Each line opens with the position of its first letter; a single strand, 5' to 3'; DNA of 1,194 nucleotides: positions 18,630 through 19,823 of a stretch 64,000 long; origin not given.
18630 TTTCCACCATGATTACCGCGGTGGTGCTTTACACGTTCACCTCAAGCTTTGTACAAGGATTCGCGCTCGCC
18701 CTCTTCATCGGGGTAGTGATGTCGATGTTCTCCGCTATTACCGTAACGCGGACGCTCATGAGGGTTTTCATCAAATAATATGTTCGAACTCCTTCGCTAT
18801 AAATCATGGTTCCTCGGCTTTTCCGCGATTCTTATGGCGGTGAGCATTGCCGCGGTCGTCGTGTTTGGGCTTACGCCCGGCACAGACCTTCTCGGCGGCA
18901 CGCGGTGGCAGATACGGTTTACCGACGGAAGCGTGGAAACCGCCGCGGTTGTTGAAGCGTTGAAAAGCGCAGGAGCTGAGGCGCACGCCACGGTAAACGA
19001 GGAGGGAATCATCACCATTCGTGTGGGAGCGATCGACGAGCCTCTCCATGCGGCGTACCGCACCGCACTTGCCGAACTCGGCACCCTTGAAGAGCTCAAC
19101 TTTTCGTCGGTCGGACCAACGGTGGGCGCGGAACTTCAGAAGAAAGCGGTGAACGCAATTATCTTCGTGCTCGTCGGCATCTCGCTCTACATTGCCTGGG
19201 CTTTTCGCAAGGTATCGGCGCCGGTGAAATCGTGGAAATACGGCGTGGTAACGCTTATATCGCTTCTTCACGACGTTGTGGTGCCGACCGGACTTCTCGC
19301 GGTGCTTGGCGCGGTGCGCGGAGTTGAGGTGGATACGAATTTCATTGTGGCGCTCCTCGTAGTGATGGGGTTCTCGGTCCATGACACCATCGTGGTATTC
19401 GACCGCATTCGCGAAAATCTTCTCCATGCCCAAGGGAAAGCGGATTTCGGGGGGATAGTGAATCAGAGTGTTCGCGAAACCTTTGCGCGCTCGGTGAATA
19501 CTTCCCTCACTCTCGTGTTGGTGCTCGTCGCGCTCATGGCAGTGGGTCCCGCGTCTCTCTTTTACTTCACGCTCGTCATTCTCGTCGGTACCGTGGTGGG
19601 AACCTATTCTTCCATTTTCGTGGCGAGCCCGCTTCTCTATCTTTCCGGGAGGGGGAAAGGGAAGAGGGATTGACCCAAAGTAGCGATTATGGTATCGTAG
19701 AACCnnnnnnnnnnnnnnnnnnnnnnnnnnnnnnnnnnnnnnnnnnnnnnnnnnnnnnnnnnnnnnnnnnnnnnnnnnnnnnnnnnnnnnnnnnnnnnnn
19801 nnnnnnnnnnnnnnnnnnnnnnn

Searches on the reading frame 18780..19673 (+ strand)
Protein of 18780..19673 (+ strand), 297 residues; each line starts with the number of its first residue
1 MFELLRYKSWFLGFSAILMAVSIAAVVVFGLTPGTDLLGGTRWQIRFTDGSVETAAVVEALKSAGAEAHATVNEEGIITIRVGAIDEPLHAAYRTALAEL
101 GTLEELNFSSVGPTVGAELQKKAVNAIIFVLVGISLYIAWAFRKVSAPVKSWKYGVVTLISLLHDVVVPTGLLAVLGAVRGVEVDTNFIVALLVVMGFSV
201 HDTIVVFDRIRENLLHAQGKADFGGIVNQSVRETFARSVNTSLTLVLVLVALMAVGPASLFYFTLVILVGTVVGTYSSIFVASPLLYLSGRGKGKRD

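Call 82: search_protein_families(library=pfam, proteins=[window:18780-19673:+], max_evalue=0.00001)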
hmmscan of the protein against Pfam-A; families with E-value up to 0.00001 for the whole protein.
window:18780-19673:+ (297 aa): 1 family
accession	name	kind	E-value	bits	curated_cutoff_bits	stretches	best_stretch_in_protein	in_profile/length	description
PF02355.23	SecD_SecF_C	-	2.3e-49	167.8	20.5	1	97-288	6-185/189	Protein export membrane protein SecD/SecF, C-terminal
